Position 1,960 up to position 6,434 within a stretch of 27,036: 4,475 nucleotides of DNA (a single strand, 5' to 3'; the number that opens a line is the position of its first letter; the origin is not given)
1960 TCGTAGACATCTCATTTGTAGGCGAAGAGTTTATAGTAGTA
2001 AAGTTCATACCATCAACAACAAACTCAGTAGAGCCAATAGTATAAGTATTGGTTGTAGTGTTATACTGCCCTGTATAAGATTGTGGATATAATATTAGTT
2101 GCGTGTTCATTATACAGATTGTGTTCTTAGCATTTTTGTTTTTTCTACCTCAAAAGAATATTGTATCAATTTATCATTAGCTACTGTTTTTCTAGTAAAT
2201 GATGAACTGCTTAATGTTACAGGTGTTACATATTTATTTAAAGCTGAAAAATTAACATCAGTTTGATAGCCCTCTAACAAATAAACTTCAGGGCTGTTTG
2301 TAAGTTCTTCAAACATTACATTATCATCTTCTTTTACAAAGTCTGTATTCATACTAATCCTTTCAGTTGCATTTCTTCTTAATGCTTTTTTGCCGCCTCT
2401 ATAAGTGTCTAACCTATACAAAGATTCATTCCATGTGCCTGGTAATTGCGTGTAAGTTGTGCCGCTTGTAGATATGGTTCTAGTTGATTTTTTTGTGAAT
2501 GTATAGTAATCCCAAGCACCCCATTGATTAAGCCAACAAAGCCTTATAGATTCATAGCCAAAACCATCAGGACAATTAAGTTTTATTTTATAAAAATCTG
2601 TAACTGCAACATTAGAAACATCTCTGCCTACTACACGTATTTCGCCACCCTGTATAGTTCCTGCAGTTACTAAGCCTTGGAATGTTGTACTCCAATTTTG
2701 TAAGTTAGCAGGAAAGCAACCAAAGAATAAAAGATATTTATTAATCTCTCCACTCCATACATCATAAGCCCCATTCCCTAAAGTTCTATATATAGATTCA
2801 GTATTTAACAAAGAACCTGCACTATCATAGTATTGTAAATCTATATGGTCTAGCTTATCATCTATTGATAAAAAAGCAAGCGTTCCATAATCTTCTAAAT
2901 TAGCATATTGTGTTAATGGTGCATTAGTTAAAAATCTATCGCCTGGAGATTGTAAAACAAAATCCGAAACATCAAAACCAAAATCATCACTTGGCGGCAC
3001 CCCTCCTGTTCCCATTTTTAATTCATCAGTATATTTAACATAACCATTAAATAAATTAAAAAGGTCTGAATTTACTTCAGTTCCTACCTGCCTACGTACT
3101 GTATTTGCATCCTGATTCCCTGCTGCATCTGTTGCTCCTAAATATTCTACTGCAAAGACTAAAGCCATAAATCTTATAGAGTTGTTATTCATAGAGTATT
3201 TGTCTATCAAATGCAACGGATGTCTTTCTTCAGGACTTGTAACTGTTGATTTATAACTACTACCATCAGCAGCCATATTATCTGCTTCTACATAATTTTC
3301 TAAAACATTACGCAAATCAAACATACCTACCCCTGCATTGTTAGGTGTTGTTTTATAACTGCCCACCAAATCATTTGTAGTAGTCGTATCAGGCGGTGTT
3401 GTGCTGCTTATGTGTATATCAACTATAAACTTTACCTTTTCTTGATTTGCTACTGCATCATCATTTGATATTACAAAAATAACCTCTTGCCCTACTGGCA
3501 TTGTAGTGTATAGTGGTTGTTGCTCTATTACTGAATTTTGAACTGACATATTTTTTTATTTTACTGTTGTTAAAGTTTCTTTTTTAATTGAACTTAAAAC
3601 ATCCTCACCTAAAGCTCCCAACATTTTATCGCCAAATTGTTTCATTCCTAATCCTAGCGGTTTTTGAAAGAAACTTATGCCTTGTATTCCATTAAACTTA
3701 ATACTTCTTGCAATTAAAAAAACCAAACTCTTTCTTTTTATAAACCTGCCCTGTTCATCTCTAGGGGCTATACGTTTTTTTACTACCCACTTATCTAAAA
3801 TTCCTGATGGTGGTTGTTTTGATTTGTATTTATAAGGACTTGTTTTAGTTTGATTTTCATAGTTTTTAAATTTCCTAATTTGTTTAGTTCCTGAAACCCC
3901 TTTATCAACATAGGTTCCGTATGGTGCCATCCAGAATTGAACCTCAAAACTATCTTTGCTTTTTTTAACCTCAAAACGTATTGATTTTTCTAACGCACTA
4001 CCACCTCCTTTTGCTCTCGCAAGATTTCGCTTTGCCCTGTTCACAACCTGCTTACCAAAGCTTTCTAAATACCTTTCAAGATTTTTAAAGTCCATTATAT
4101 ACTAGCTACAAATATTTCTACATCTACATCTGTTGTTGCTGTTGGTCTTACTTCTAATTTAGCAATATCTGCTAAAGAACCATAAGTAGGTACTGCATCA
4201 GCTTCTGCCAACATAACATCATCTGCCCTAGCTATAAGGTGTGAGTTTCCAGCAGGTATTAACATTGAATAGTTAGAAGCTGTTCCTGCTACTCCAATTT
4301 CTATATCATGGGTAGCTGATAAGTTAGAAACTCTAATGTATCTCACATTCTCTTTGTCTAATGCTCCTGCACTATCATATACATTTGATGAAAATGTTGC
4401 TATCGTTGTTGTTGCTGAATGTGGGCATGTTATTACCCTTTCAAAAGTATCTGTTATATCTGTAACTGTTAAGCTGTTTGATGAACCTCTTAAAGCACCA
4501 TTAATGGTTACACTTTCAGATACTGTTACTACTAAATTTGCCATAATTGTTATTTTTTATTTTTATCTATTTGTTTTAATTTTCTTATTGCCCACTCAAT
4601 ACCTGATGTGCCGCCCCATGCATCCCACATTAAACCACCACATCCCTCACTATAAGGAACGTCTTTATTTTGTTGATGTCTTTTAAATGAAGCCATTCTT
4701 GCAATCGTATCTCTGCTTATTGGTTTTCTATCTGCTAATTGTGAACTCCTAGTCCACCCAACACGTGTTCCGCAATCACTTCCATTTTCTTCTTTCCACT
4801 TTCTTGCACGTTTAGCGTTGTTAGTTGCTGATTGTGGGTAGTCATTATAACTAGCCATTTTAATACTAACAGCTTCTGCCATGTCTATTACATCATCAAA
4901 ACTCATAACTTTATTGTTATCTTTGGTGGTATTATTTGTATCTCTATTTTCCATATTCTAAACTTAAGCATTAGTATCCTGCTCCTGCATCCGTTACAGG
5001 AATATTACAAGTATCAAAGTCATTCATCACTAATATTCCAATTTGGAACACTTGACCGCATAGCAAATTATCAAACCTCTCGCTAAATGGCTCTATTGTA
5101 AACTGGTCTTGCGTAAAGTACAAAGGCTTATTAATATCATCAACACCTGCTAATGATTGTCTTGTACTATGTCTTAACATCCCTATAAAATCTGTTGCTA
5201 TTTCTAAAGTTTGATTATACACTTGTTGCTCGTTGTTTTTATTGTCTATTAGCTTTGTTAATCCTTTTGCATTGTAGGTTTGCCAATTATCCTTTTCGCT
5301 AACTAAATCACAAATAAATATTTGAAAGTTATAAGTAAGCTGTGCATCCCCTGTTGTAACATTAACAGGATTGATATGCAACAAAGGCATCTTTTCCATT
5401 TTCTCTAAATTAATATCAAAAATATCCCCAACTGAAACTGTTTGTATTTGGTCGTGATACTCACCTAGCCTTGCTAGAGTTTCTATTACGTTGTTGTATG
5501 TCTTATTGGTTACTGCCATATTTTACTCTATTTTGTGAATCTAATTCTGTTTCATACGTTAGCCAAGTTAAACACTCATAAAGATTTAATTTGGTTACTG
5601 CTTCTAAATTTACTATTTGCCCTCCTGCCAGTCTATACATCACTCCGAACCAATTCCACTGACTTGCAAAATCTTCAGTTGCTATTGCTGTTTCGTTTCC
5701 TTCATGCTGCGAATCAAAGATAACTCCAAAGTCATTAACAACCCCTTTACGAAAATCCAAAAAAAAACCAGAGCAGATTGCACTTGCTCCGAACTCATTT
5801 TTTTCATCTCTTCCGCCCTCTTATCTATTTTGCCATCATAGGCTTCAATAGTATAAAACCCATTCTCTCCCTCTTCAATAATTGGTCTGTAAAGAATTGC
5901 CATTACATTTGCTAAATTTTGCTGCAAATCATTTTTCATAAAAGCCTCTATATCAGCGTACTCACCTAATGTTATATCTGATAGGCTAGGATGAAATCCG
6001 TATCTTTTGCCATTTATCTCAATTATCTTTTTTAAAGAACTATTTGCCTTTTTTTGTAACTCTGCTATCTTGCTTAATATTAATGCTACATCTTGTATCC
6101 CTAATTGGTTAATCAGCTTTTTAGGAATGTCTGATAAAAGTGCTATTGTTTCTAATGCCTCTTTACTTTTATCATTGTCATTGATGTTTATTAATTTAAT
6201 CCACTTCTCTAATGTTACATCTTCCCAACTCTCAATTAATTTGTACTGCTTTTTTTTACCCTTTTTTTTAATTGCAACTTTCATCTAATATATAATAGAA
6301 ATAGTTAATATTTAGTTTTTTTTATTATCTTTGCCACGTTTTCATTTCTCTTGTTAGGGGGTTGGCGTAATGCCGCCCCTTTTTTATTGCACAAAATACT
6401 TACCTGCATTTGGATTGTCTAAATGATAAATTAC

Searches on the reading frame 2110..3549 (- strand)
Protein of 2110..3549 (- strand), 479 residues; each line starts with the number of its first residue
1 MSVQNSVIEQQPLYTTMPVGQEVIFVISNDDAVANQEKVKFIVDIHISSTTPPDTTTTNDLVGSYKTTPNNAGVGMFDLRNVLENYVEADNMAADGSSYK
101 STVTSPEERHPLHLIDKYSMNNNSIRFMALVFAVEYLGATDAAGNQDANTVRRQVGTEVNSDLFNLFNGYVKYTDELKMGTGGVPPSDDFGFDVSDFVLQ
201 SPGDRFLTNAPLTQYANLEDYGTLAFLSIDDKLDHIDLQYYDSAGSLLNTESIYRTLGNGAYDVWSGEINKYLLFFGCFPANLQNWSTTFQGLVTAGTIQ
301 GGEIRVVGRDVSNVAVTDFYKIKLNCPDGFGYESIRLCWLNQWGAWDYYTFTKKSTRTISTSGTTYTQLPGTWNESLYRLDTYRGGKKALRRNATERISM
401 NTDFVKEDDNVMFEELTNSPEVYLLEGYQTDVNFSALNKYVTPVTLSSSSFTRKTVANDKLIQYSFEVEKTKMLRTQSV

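Call 10: search_protein_families(library=pfam, proteins=[window:2110-3549:-], max_evalue=0.01)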
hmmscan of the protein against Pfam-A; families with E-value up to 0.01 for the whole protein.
window:2110-3549:- (479 aa): 0 families

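Call 11: search_protein_families(library=phrogs, proteins=[window:2110-3549:-], max_evalue=0.01)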
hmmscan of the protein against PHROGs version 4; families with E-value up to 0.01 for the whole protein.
window:2110-3549:- (479 aa): 1 family
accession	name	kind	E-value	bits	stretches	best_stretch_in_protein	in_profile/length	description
phrog_37065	-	unknown function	0.0093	16.4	0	332-434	212-312/348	-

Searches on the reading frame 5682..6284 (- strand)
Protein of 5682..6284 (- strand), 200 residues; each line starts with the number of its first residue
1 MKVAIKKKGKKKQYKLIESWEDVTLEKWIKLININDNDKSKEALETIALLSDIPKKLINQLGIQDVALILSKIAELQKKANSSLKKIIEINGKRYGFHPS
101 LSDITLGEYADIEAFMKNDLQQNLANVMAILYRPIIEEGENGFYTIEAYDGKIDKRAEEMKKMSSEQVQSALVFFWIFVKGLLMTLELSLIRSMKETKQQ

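Call 7: search_protein_families(library=phrogs, proteins=[window:5682-6284:-], max_evalue=0.01)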
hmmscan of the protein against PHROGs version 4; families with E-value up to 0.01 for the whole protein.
window:5682-6284:- (200 aa): 2 families
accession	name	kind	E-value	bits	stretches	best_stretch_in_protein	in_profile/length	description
phrog_32199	-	unknown function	7.2e-11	43.6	1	35-176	19-151/175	-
phrog_15832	-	unknown function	0.0069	17.7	0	52-118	6-74/124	-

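Call 8: search_protein_families(library=pfam, proteins=[window:5682-6284:-], max_evalue=0.01)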
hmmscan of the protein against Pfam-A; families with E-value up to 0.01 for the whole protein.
window:5682-6284:- (200 aa): 0 families
